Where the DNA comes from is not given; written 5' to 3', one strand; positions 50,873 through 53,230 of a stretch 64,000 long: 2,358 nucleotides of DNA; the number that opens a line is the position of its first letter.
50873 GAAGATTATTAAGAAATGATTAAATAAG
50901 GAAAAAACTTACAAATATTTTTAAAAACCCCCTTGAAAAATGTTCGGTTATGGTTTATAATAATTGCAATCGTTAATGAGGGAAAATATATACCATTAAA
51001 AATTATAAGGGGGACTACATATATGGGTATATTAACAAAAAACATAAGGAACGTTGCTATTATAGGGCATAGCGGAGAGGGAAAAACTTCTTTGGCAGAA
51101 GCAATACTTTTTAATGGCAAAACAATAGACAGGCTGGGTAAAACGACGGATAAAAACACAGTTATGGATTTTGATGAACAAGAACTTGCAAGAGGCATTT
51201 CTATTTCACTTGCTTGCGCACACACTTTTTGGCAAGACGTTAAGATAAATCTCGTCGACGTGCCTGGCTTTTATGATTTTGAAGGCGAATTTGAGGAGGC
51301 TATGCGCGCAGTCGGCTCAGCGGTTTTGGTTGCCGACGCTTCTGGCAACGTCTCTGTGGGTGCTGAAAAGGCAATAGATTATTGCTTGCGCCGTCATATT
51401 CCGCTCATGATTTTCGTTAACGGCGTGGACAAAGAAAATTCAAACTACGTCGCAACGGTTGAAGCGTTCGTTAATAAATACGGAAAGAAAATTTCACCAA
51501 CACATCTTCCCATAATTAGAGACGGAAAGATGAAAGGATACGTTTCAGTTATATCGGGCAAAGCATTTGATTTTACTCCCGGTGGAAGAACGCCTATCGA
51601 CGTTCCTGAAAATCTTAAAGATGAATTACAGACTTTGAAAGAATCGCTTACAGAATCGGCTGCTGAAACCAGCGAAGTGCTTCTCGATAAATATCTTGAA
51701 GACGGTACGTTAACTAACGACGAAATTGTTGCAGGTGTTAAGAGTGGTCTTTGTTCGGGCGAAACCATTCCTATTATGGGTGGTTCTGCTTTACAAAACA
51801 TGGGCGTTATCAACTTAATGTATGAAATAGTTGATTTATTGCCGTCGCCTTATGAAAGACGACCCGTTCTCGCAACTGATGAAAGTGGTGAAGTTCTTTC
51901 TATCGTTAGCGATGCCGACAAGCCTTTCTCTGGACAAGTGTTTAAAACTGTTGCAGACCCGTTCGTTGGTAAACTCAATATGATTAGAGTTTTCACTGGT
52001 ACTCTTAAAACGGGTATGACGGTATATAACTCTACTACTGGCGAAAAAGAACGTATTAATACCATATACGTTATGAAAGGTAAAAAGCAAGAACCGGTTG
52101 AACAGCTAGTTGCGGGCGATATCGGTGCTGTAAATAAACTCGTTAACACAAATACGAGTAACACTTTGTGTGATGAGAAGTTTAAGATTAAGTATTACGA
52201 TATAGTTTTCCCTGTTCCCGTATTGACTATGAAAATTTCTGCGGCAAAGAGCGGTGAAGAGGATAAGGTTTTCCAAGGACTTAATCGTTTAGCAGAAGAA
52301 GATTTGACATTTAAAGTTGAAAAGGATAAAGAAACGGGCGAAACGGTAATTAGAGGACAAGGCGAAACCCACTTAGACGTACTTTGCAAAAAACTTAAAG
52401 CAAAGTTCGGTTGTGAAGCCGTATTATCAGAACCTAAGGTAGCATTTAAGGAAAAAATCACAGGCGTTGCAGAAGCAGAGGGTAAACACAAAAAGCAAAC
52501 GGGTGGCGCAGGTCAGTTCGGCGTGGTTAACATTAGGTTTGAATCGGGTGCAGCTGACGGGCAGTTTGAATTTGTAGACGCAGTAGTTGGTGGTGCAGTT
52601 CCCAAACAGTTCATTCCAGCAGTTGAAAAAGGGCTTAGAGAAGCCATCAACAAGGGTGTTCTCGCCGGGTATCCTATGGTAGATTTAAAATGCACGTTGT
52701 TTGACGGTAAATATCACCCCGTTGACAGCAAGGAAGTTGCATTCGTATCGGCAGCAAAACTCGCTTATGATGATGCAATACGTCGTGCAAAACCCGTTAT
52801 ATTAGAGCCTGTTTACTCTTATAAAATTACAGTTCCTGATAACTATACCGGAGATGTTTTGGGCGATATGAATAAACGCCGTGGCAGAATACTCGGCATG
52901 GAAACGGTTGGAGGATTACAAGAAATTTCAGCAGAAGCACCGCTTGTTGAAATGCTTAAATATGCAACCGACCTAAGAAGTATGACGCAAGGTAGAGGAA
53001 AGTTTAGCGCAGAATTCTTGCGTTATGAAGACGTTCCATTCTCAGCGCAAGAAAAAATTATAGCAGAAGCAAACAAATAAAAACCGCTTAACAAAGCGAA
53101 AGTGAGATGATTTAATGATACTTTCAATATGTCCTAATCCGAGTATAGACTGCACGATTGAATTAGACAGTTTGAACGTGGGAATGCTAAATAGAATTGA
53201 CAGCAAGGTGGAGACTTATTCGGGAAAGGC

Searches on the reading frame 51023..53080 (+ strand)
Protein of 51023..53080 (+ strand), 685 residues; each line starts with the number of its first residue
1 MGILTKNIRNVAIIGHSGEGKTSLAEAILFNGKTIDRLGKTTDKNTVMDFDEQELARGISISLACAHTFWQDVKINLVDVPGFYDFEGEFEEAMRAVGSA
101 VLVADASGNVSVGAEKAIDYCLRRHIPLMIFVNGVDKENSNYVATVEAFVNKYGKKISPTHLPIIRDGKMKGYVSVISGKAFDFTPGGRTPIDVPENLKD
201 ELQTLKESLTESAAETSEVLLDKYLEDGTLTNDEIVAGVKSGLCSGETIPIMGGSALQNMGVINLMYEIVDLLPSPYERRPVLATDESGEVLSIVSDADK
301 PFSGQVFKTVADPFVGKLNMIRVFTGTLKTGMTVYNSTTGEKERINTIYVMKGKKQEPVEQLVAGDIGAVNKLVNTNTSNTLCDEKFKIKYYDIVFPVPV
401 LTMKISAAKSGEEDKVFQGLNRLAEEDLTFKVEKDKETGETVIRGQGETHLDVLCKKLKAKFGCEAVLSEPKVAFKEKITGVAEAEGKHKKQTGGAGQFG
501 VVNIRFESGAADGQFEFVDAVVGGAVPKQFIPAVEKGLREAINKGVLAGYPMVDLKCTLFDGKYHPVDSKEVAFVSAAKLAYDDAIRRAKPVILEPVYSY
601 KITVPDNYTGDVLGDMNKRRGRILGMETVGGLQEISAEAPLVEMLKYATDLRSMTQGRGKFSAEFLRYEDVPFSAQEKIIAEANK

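Call 71: search_protein_families(library=pfam, proteins=[window:51023-53080:+], max_evalue=0.00001)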
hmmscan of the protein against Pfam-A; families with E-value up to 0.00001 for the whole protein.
window:51023-53080:+ (685 aa): 7 families
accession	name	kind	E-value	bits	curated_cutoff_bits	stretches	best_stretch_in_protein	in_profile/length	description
PF03764.24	EFG_IV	-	7.1e-38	129.5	24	1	471-590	1-121/121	Elongation factor G, domain IV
PF00009.33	GTP_EFTU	-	7.9e-37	127.1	26.5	1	6-275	1-188/188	Elongation factor Tu GTP binding domain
PF00679.30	EFG_C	-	1.1e-26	93.1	27.9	1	593-678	2-88/89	Elongation factor G C-terminus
PF14492.12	EFG_III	-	2.9e-24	85.3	27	1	396-469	1-74/75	Elongation Factor G, domain III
PF22042.2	EF-G_D2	-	4.5e-18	65.6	27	1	301-384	1-83/84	Elongation factor G domain 2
PF03144.31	GTP_EFTU_D2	-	3.6e-13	50.2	30.3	1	316-383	1-73/73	Elongation factor Tu domain 2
PF01926.29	MMR_HSR1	-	9.3e-06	26.2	21.9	0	10-133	1-112/113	50S ribosome-binding GTPase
